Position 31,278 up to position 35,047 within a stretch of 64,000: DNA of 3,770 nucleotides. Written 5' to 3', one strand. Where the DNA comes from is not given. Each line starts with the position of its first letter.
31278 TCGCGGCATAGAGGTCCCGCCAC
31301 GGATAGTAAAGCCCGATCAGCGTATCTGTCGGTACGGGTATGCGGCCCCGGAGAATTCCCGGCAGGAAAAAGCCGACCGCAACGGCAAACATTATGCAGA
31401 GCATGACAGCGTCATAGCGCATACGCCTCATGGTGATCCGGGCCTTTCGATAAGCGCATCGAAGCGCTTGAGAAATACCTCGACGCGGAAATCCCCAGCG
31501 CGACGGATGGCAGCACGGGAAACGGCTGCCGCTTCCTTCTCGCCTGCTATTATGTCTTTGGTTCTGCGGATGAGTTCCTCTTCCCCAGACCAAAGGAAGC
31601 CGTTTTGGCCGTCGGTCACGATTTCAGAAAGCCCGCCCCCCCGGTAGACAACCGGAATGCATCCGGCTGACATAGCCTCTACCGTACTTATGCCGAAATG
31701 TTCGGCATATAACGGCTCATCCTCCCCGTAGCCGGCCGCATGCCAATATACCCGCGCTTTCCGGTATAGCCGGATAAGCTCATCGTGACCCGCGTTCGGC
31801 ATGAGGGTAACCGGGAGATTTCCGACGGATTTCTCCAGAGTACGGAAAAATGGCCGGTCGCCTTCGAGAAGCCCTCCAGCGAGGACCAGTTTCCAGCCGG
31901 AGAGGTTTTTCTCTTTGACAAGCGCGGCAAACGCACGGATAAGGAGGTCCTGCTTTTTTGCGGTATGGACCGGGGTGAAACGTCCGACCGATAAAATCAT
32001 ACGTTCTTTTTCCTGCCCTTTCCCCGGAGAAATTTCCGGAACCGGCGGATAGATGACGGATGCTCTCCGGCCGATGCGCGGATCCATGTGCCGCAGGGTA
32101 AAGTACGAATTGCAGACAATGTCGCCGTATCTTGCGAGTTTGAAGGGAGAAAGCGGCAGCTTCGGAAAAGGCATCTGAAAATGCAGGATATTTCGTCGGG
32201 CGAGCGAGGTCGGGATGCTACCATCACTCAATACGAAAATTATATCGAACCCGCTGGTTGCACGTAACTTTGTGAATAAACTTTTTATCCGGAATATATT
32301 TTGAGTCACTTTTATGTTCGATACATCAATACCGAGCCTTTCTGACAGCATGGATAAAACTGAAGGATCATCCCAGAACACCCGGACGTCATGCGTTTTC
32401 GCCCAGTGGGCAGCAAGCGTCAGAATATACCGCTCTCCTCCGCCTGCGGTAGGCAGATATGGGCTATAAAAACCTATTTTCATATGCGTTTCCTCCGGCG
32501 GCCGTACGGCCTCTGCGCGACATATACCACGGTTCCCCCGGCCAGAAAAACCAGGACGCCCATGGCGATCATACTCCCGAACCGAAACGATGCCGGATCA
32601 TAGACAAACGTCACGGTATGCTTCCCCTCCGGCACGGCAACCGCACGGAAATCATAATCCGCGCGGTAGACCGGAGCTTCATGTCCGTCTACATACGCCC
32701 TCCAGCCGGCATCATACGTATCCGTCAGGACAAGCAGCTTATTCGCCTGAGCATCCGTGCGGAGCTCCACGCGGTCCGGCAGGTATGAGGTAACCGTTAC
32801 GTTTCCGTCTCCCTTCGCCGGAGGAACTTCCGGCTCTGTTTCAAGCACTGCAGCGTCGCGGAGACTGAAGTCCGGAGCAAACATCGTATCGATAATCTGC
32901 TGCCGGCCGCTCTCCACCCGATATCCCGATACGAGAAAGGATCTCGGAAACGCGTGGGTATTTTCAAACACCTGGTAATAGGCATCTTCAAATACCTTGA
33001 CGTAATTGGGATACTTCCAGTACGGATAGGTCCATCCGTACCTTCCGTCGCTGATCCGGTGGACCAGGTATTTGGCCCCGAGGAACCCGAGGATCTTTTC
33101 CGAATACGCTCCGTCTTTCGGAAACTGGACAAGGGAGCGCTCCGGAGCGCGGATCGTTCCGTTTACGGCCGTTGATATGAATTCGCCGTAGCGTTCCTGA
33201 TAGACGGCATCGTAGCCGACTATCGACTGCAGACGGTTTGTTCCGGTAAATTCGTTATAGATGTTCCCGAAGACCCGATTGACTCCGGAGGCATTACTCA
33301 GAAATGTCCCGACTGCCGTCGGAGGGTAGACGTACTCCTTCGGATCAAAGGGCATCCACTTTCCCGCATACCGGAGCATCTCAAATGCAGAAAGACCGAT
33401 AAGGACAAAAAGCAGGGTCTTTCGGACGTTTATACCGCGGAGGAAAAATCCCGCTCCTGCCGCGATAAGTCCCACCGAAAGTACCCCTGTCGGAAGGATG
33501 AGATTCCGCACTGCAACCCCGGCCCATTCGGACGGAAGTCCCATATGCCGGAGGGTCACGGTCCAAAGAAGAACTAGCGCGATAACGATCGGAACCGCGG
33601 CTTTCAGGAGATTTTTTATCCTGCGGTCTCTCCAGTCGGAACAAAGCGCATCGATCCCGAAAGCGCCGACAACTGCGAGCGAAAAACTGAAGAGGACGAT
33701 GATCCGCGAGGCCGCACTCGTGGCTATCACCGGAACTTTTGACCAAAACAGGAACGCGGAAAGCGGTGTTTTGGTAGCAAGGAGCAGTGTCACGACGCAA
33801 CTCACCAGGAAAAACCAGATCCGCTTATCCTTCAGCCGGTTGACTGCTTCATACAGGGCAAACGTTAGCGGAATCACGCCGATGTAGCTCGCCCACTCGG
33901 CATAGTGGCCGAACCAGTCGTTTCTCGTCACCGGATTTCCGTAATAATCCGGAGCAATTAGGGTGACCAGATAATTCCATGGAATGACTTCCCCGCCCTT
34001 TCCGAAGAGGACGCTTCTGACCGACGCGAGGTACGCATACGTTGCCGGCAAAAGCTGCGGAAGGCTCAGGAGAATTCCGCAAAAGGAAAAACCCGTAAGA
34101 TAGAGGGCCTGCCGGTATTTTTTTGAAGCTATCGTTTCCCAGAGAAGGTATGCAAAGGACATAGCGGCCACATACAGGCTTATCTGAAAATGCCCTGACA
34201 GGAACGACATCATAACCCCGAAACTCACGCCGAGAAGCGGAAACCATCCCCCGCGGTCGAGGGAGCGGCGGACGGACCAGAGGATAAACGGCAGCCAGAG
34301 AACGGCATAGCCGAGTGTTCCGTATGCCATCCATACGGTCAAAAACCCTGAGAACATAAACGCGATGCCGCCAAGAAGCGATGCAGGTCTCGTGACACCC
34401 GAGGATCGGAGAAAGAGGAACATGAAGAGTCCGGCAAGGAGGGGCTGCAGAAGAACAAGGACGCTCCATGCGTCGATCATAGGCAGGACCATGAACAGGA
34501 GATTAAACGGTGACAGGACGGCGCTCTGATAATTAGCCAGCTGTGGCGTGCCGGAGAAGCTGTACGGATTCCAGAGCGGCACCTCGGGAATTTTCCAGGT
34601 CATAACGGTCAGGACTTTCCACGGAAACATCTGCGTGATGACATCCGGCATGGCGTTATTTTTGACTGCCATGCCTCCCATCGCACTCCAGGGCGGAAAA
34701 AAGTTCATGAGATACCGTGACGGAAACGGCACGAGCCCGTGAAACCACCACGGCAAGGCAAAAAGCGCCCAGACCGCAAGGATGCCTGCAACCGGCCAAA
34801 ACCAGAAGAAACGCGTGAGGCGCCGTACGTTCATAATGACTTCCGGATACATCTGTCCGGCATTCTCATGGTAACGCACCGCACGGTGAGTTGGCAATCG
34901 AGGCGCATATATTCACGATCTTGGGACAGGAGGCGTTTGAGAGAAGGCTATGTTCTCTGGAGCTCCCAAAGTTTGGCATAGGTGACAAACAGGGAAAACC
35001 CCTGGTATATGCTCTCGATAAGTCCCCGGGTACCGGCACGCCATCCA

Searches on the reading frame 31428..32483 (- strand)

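Call 14: search_protein_families(library=pfam, proteins=[window:31428-32483:-], max_evalue=0.001)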
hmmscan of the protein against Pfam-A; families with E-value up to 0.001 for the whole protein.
window:31428-32483:- (351 aa): 5 families
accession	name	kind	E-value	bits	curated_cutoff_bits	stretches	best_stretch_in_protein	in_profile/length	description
PF00534.26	Glycos_transf_1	-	7e-25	88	26.4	1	157-327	12-171/172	Glycosyl transferases group 1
PF13692.12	Glyco_trans_1_4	-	2.3e-17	64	27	1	161-308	2-136/142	Glycosyl transferases group 1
PF13439.12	Glyco_transf_4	-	7.7e-05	23.2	28.5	1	14-148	2-166/170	Glycosyltransferase Family 4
PF13524.12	Glyco_trans_1_2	-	0.00011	22.6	25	1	218-328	27-128/144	Glycosyl transferase-like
PF20706.3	GT4-conflict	-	0.00077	19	26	0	154-291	193-322/385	Family 4 Glycosyltransferase in conflict systems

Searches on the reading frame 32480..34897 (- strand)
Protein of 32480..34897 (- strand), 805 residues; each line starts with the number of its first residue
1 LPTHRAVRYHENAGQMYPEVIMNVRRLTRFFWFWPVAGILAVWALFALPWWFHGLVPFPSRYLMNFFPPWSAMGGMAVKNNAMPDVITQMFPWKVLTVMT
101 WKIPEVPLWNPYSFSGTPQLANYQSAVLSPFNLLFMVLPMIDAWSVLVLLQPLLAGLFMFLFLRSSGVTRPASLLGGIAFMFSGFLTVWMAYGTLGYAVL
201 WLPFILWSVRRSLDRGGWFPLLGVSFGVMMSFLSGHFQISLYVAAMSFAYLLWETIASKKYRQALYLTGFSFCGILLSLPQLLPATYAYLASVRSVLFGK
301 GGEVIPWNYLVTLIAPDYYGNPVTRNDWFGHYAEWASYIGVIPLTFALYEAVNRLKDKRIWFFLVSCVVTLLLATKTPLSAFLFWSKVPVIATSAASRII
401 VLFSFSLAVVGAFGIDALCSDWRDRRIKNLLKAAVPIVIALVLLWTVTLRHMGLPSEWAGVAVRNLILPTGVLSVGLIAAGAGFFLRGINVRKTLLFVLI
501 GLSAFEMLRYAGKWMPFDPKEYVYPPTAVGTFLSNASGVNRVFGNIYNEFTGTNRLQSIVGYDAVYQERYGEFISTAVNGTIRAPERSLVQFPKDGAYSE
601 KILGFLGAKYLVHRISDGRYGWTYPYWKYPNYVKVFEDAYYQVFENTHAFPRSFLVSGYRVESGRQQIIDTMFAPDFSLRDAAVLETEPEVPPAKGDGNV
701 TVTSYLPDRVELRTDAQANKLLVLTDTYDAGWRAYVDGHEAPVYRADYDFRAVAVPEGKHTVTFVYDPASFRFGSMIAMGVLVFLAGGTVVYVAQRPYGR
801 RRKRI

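Call 14: search_protein_families(library=pfam, proteins=[window:32480-34897:-], max_evalue=0.001)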
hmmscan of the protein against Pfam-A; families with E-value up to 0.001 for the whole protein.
window:32480-34897:- (805 aa): 1 family
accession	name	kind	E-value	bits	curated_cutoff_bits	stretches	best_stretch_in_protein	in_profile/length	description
PF09586.16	YfhO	-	1.5e-21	76.9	28.5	2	700-777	756-834/835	Bacterial membrane protein YfhO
